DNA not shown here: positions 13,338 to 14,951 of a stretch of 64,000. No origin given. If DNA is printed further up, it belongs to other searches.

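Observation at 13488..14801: Operon-leading 437-aa protein: SRPBCC-like pocket plus three HeH-like/basic-helix repeats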

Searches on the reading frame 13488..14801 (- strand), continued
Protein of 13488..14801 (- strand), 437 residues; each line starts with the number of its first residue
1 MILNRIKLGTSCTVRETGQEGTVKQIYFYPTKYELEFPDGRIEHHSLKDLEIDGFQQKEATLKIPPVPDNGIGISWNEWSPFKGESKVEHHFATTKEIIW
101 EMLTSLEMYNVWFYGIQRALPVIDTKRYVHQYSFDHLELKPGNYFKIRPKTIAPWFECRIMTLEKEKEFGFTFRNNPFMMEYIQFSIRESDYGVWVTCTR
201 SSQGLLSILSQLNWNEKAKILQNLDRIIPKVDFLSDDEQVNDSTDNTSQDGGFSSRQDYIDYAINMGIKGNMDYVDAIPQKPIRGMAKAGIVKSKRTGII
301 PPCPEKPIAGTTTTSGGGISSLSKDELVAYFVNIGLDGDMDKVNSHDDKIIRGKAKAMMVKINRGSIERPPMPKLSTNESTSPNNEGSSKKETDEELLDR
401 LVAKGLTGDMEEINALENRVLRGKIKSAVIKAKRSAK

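Call 49: list_cluster_members(proteins=[P0203, P0231, P0189, P0200, P0134, P0140, P0123, P0125, P0161, P0159])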
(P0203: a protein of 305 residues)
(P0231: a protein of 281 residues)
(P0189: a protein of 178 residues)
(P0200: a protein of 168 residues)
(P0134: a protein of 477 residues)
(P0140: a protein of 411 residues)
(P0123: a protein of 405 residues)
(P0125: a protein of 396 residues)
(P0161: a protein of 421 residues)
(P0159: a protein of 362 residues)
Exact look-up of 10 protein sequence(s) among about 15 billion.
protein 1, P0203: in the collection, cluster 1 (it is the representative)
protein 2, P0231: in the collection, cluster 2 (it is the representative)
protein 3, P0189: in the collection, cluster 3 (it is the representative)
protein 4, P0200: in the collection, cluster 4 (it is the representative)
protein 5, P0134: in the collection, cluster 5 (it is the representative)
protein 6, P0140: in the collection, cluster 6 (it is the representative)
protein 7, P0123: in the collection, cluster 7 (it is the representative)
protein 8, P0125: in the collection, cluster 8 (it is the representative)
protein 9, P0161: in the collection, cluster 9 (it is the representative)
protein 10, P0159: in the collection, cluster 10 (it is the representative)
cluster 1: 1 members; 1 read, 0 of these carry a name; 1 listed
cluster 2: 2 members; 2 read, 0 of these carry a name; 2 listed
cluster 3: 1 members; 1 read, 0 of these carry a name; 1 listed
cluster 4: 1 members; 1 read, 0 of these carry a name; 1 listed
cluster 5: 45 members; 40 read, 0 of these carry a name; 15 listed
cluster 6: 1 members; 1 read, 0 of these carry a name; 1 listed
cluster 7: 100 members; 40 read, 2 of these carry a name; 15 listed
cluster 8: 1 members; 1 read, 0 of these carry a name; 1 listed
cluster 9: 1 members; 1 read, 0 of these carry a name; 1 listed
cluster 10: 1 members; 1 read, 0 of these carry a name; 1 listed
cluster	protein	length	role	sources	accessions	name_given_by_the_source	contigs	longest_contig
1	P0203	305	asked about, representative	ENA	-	-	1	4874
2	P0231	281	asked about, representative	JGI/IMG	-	-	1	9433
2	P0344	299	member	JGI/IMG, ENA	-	-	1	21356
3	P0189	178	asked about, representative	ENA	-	-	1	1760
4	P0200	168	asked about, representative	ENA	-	-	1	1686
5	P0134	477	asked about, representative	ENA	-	-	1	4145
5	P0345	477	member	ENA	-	-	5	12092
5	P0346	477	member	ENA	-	-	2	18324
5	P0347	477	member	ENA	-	-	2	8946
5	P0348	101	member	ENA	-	-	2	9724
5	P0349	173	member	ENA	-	-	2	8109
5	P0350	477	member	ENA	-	-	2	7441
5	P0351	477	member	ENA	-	-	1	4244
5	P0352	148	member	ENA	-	-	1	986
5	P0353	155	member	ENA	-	-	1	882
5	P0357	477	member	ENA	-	-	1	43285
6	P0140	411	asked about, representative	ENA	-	-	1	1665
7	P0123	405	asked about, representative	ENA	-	-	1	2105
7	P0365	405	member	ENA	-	-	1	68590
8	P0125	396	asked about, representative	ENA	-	-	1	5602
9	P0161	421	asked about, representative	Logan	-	-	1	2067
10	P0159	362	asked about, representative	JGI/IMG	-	-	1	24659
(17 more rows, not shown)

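Call 50: find_encoding_contigs(protein=P0365, flank=8000, max_places=1)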
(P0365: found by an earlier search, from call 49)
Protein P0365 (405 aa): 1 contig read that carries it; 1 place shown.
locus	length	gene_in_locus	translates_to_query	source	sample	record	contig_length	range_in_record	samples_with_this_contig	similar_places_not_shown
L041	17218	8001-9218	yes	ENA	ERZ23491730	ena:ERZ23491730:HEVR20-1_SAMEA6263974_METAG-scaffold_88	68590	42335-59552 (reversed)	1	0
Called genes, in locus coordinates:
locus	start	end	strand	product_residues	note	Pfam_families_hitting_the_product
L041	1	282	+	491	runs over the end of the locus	PF13522:GATase_6, PF13537:GATase_7, PF00156:Pribosyltran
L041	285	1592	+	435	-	PF02844:GARS_N, PF01071:GARS_A, PF02843:GARS_C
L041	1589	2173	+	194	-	PF00551:Formyl_trans_N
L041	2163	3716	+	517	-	PF02142:MGS, PF01808:AICARFT_IMPCHas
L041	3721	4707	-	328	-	PF01408:GFO_IDH_MocA, PF22725:GFO_IDH_MocA_C3, PF02894:GFO_IDH_MocA_C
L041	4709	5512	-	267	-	PF03009:GDPD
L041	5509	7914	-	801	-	PF01804:Penicil_amidase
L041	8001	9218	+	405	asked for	-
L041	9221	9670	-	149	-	PF00186:DHFR_1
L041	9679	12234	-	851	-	PF17148:DUF5117, PF16313:DUF4953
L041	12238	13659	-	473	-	PF00890:FAD_binding_2 (weak), PF01134:GIDA, PF03486:HI0933_like (weak), PF07992:Pyr_redox_2, PF12831:FAD_oxidored, PF13738:Pyr_redox_3, PF00070:Pyr_redox, PF02852:Pyr_redox_dim, +2 more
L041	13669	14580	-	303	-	PF02817:E3_binding, PF00198:2-oxoacid_dh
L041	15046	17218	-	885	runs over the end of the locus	PF28598:PDH_E1_N, PF00456:Transketolase_N, PF17831:PDH_E1_M, PF22613:Transketolase_C_1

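Call 51: find_encoding_contigs(protein=P0344, flank=8000, max_places=1)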
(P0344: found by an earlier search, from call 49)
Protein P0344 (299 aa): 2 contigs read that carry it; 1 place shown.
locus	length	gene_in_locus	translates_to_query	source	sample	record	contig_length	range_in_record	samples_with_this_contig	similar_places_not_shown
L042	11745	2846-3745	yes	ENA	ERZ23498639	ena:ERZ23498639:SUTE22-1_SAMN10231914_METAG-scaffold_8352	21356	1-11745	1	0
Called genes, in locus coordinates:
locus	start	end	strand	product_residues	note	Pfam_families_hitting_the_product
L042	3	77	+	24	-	?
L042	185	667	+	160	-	PF00329:Complex1_30kDa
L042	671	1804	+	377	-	PF00346:Complex1_49kDa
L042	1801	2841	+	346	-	PF00146:NADHdh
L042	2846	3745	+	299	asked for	PF13183:Fer4_8 (faint), PF13187:Fer4_9 (faint), PF13534:Fer4_17 (faint), PF14697:Fer4_21 (weak), PF00037:Fer4 (weak), PF12838:Fer4_7, PF13237:Fer4_10 (weak), PF13484:Fer4_16 (weak), +1 more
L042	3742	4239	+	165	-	PF00499:Oxidored_q3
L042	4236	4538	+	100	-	PF00420:Oxidored_q2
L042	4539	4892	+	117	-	PF00662:Proton_antipo_N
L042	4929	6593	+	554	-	PF00361:Proton_antipo_M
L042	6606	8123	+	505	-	PF01059:Oxidored_q5_N (weak), PF00361:Proton_antipo_M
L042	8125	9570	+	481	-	PF00361:Proton_antipo_M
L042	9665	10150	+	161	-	PF03061:4HBT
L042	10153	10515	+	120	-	PF00507:Oxidored_q4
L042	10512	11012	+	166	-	PF01058:Oxidored_q6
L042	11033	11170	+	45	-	-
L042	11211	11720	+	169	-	PF00329:Complex1_30kDa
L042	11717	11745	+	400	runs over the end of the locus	PF00346:Complex1_49kDa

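Call 60: find_homologous_proteins(query=P0203, max_evalue=1e-10)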
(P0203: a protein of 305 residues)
Query P0203 (305 aa): 6418 proteins with E <= 1e-10 among 8000 candidates; the best 120 are listed.
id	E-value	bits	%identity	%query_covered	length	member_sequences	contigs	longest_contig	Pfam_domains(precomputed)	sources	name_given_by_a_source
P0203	5.8e-199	677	100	100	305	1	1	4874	PF00329.26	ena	-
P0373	7.8e-197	670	99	100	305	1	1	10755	PF00329.26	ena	-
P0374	6.5e-196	667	98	100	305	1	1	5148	PF00329.26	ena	-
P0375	1.6e-195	666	98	100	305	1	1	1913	PF00329.26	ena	-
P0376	2.4e-195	665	98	100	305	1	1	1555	PF00329.26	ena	-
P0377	3.7e-195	665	98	100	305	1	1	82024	PF00329.26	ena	-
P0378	1.1e-194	663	98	100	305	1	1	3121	PF00329.26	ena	-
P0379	1.4e-194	663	98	100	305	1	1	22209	PF00329.26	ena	-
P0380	1.8e-194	663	98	100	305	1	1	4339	PF00329.26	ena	-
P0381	4.9e-194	661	97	100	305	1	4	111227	PF00329.26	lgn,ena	-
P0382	1.1e-193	660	97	100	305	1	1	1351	PF00329.26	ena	-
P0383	1.2e-193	660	97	100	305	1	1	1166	PF00329.26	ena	-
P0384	3.1e-193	659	97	100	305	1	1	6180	PF00329.26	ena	-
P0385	3.2e-193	658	97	100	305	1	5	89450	PF00329.26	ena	-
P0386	7.0e-193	657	97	100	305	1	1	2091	PF00329.26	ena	-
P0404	8.9e-94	332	52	100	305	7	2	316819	PF00329.26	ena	-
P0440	1.3e-86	309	48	100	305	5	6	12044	PF00329.26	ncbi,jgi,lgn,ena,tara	tara:strand:- start:575 stop:1492 length:918 start_codon:yes stop_codon:yes gene_type:complete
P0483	1.3e-80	289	55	74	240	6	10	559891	PF00329.26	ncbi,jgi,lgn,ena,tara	tara:strand:- start:110929 stop:111651 length:723 start_codon:yes stop_codon:yes gene_type:complete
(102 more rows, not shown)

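Call 62: find_encoding_contigs(protein=P0483, flank=6000, max_places=10)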
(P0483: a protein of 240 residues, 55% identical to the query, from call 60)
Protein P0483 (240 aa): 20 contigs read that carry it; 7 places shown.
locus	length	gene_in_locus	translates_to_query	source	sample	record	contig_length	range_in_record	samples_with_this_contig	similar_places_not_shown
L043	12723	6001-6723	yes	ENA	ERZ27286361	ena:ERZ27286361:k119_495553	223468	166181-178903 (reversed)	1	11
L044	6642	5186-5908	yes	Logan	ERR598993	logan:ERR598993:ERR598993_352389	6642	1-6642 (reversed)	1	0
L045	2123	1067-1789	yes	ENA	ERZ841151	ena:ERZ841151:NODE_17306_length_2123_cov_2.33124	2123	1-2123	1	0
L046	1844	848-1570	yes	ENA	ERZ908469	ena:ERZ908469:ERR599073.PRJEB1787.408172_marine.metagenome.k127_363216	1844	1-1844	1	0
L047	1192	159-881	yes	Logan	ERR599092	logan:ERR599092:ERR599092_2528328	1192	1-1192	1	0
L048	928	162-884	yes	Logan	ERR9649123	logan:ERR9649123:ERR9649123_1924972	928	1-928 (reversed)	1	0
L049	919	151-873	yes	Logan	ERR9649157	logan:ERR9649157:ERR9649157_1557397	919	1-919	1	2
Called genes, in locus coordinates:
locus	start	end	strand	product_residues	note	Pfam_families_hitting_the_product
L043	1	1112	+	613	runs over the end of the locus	PF01464:SLT, PF23577:LysM_RLK (faint), PF01476:LysM, PF23446:LysM1_NFP_LYK (faint), PF23473:LysM3_LYK4_5 (faint), PF01476:LysM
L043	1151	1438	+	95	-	PF00216:Bac_DNA_binding, PF18291:HU-HIG (weak)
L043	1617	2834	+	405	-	PF13742:tRNA_anti_2, PF01336:tRNA_anti-codon, PF02601:Exonuc_VII_L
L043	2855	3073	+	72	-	PF02609:Exonuc_VII_S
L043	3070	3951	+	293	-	PF01513:NAD_kinase, PF20143:NAD_kinase_C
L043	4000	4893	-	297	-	PF01619:Pro_dh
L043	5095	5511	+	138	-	PF00507:Oxidored_q4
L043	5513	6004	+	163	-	PF01058:Oxidored_q6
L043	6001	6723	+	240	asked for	PF00329:Complex1_30kDa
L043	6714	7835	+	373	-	PF00346:Complex1_49kDa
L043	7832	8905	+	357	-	PF00146:NADHdh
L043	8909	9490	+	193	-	PF12838:Fer4_7 (weak), PF14697:Fer4_21 (weak), PF00037:Fer4 (weak)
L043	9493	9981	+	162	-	PF00499:Oxidored_q3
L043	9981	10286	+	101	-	PF00420:Oxidored_q2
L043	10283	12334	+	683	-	PF00662:Proton_antipo_N, PF00361:Proton_antipo_M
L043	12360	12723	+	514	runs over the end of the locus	PF00361:Proton_antipo_M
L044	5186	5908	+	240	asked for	PF00329:Complex1_30kDa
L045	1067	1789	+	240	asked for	PF00329:Complex1_30kDa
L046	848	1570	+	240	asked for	PF00329:Complex1_30kDa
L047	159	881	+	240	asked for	PF00329:Complex1_30kDa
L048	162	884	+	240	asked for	PF00329:Complex1_30kDa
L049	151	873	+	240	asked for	PF00329:Complex1_30kDa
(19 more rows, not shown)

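Call 70: search_protein_families(library=ncbifam, proteins=[P0404, P0344, P0365], max_evalue=1)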
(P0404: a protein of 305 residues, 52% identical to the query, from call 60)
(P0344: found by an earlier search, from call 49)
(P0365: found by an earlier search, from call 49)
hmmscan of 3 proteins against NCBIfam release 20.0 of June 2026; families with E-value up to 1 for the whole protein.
P0404 (305 aa): 18 families
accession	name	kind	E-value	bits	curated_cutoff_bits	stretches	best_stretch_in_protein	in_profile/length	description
TIGR01961.1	NuoC_fam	subfamily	3.5e-35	121.2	122.45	1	173-289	5-121/122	NADH (or F420H2) dehydrogenase, subunit C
NF009141.0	PRK12494.1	equivalog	2e-33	115.7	175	1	134-292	10-169/175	NAD(P)H-quinone oxidoreductase subunit J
NF005856.0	PRK07785.1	equivalog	8.2e-33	114.3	224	1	168-288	101-224/246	NADH-quinone oxidoreductase subunit C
NF005832.0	PRK07735.1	equivalog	1.2e-32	113.7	431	1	25-290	164-427/430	NADH-quinone oxidoreductase subunit C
NF004737.0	PRK06074.2-4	equivalog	4.4e-28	98.1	144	1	193-291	35-129/150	NADH-quinone oxidoreductase subunit C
NF040611.1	F420_dehyd_FpoC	exception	1.9e-25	89.6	220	1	150-287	6-147/158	F420H2 dehydrogenase subunit FpoC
NF009808.0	PRK13292.1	equivalog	9.9e-25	86.5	1156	1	140-291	217-378/791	NADH-quinone oxidoreductase subunit B/C/D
NF004733.0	PRK06074.1-5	equivalog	1.1e-24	87.2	225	1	148-288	7-151/203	NADH-quinone oxidoreductase subunit C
NF004735.0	PRK06074.2-2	equivalog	2.1e-24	86.3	176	1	152-287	8-147/158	NADH-quinone oxidoreductase subunit C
NF004730.0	PRK06074.1-1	equivalog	1.3e-23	83.9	193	1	142-289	4-159/200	NADH-quinone oxidoreductase subunit C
NF006304.0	PRK08491.1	equivalog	1.7e-23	83.6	228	1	139-289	29-177/263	NADH-quinone oxidoreductase subunit C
NF008728.0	PRK11742.1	equivalog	1.6e-21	76.3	840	1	209-291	95-177/598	NADH-quinone oxidoreductase subunit C/D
NF004734.0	PRK06074.2-1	equivalog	1.2e-18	67.6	169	1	159-297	18-158/164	NADH-quinone oxidoreductase subunit C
NF004731.0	PRK06074.1-3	equivalog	1.6e-17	64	303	1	173-288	31-147/207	NADH-quinone oxidoreductase subunit C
NF004732.0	PRK06074.1-4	equivalog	3.8e-16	59.6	376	1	213-288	121-197/250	NADH-quinone oxidoreductase subunit C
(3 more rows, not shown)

P0344 (299 aa): 84 families (the best 25 are shown)
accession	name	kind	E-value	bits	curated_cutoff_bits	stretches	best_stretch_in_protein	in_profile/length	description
NF004537.0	PRK05888.1-3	equivalog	5.7e-31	107.6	163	1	14-181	22-191/204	NADH-quinone oxidoreductase subunit NuoI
TIGR01971.1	NuoI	subfamily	2.2e-27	95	113.05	1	18-143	1-118/121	NADH-quinone oxidoreductase, chain I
NF004540.0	PRK05888.2-1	equivalog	4e-23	81.5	215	1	16-149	5-129/139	NADH-quinone oxidoreductase subunit NuoI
TIGR00403.1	ndhI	equivalog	2.4e-22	79.4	302.35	1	18-142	25-138/183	NAD(P)H-quinone oxidoreductase subunit I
NF004536.0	PRK05888.1-1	equivalog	6.5e-21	74.4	212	1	6-146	4-137/180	NADH-quinone oxidoreductase subunit NuoI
NF004545.0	PRK05888.3-1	equivalog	2.4e-18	66.3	229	1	15-150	26-149/154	NADH-quinone oxidoreductase subunit NuoI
NF004542.0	PRK05888.2-3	equivalog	1.7e-16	60.3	248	1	8-157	28-168/203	NADH-quinone oxidoreductase subunit NuoI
NF006221.0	PRK08348.1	subfamily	6.6e-16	58.2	124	1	25-165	13-133/136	NADH-plastoquinone oxidoreductase subunit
NF004544.0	PRK05888.2-6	equivalog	4.3e-15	55.8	457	1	17-138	36-151/220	NADH-quinone oxidoreductase subunit NuoI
NF004538.0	PRK05888.1-4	equivalog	8.4e-15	54.7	135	1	15-157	16-151/162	NADH-quinone oxidoreductase subunit NuoI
NF004539.0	PRK05888.1-5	equivalog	2.9e-14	53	225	1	12-149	13-143/162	NADH-quinone oxidoreductase subunit NuoI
NF009053.0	PRK12387.1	subfamily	6.2e-14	52.1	204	1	28-149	11-115/180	formate hydrogenlyase complex iron-sulfur subunit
NF010590.0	PRK13984.1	equivalog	8.4e-14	50.6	946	1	22-144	17-129/611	putative oxidoreductase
NF040612.1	F420_dehyd_FpoI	exception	2.3e-13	50.1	180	1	26-149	13-127/135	F420H2 dehydrogenase subunit FpoI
NF004541.0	PRK05888.2-2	equivalog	3.1e-12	46.6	217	1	28-163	34-153/168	NADH-quinone oxidoreductase subunit NuoI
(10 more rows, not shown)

P0365 (405 aa): 1 family
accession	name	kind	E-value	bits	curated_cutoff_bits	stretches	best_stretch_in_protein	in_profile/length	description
NF047583.1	LIC10604_fam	equivalog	0.13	11.9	200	1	37-76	26-65/161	LIC10604 family protein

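Call 73: find_encoding_contigs(protein=P0122, flank=9000, max_places=2)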
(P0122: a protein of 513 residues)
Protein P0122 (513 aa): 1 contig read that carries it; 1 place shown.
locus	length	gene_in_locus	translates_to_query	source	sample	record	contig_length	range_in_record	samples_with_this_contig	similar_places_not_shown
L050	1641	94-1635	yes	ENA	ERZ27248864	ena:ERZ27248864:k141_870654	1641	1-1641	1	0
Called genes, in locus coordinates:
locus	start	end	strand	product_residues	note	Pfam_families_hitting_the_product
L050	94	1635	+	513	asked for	-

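Call 74: find_encoding_contigs(protein=P0357, flank=8000, max_places=1)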
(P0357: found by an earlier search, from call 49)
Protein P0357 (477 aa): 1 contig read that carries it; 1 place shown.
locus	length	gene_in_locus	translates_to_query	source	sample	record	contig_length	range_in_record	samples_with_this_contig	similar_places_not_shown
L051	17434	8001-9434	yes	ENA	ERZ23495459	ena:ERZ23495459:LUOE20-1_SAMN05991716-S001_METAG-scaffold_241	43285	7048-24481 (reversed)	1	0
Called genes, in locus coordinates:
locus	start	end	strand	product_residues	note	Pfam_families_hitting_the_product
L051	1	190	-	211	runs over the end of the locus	PF04028:DUF374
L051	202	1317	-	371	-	PF02684:LpxB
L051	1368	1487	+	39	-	-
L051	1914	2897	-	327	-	PF01408:GFO_IDH_MocA, PF02894:GFO_IDH_MocA_C, PF22725:GFO_IDH_MocA_C3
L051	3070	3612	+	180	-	-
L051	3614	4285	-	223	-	PF16412:DUF5020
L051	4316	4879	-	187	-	PF00080:Sod_Cu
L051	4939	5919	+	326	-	PF01207:Dus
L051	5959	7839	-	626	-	PF00474:SSF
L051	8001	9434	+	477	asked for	-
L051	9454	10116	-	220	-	PF01738:DLH, PF02230:Abhydrolase_2, PF00561:Abhydrolase_1 (weak), PF03959:FSH1, PF12146:Hydrolase_4 (faint), PF00326:Peptidase_S9 (faint)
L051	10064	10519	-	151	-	PF00186:DHFR_1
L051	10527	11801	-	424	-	PF00675:Peptidase_M16 (weak), PF05193:Peptidase_M16_C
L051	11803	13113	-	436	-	PF00675:Peptidase_M16, PF05193:Peptidase_M16_C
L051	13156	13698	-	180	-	PF00857:Isochorismatase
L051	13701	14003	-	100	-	PF00578:AhpC-TSA, PF08534:Redoxin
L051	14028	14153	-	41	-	-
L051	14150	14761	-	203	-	PF01726:LexA_DNA_bind, PF00717:Peptidase_S24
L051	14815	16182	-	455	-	PF11638:DnaA_N, PF00308:Bac_DnaA, PF01695:IstB_IS21, PF08299:Bac_DnaA_C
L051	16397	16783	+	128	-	PF01809:YidD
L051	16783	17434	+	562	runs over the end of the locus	PF14849:YidC_periplas, PF02096:60KD_IMP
